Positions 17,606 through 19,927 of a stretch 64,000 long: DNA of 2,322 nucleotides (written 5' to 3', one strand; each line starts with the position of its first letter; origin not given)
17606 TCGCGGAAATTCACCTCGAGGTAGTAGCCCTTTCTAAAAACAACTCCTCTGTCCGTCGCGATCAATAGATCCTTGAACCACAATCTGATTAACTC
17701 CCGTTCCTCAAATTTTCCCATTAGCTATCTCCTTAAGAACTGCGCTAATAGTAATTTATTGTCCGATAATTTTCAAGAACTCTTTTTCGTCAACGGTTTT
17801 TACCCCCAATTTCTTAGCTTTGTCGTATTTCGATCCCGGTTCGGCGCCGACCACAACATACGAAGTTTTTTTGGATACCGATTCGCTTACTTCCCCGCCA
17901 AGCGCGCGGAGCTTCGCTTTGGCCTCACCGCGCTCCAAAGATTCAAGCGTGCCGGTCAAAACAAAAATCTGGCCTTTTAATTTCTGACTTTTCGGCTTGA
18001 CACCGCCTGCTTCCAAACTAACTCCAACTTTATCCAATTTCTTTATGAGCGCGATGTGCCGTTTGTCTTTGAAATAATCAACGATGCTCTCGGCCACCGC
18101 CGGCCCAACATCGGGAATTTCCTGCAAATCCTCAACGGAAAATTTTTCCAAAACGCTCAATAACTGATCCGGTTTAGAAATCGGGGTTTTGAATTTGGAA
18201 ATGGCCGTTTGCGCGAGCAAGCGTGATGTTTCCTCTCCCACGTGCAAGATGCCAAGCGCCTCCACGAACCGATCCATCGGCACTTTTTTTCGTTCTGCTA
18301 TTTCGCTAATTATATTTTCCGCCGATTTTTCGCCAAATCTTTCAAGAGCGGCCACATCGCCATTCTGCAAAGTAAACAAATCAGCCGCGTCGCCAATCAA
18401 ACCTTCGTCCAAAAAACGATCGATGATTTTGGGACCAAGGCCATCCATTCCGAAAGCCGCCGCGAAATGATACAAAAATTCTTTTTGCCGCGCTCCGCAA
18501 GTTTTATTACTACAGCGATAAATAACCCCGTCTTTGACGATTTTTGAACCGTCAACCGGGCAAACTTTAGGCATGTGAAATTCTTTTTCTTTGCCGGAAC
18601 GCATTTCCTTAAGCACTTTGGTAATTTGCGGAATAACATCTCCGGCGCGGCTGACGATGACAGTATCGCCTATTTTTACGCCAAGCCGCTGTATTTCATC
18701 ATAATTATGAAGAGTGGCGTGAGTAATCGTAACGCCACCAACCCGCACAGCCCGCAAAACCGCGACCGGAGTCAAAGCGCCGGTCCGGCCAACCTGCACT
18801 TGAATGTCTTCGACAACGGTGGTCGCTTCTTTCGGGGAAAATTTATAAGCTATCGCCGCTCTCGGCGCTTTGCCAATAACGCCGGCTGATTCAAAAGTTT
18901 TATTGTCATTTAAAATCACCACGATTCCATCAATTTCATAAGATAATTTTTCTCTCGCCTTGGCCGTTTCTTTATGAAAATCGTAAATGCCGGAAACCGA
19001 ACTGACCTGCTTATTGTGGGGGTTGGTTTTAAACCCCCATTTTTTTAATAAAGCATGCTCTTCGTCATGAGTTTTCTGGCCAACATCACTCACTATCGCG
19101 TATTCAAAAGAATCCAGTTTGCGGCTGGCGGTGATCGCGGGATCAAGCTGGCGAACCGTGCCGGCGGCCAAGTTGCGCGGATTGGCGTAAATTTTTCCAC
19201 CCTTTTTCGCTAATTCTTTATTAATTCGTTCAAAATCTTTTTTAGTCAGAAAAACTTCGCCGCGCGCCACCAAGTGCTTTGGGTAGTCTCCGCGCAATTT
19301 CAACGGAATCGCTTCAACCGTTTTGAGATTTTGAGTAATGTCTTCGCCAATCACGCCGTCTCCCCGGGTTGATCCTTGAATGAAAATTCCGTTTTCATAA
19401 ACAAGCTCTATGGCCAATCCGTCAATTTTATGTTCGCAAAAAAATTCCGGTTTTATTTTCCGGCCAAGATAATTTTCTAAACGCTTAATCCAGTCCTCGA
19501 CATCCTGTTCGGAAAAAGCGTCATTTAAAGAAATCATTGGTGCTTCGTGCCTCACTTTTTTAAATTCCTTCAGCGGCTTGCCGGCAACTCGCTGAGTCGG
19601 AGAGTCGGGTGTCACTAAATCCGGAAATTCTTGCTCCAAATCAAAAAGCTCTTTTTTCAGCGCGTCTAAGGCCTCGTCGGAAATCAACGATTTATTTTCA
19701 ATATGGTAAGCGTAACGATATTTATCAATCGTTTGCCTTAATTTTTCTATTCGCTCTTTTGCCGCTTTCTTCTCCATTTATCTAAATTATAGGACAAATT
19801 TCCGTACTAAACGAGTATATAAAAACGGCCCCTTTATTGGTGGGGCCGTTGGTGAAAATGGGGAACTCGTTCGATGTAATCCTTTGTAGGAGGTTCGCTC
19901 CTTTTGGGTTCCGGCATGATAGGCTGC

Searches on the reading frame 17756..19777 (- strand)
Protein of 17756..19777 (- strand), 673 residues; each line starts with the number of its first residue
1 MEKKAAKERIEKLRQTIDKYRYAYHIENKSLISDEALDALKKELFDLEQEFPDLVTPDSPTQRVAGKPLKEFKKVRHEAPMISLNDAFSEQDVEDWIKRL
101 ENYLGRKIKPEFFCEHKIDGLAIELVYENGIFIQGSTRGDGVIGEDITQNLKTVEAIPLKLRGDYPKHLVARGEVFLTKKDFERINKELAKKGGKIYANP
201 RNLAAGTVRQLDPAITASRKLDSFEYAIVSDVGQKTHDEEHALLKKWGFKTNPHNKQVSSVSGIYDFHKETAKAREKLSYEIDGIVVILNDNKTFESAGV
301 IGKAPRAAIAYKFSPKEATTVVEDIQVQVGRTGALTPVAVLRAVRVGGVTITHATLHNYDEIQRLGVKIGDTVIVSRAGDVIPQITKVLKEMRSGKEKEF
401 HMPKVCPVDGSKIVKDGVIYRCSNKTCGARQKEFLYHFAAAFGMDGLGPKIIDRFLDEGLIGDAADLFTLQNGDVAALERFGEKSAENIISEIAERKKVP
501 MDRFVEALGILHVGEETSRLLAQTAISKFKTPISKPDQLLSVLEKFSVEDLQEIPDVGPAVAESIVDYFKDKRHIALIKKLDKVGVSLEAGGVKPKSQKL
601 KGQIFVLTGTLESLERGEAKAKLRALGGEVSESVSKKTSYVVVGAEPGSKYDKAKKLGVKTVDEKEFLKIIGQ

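Call 90: search_protein_families(library=pfam, proteins=[window:17756-19777:-], max_evalue=0.00001)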
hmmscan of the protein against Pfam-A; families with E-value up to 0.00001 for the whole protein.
window:17756-19777:- (673 aa): 6 families
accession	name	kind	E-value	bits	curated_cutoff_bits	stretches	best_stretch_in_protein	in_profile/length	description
PF01653.23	DNA_ligase_aden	-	1.1e-86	290.9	27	1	70-316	2-253/253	NAD-dependent DNA ligase adenylation domain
PF03120.22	DNA_ligase_OB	-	4.1e-32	110.3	32.9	1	319-396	1-78/79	NAD-dependent DNA ligase OB-fold domain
PF00533.33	BRCT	-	3e-16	59.9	21.3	1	596-671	2-78/78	BRCA1 C Terminus (BRCT) domain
PF12826.13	HHH_2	-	4.7e-14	52.7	27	1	503-578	1-64/64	Helix-hairpin-helix motif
PF14520.12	HHH_5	-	2.5e-11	44.3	27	0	443-494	6-56/57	Helix-hairpin-helix domain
PF12738.14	PTCB-BRCT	-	8.2e-08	32.6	22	1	614-662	11-59/63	twin BRCT domain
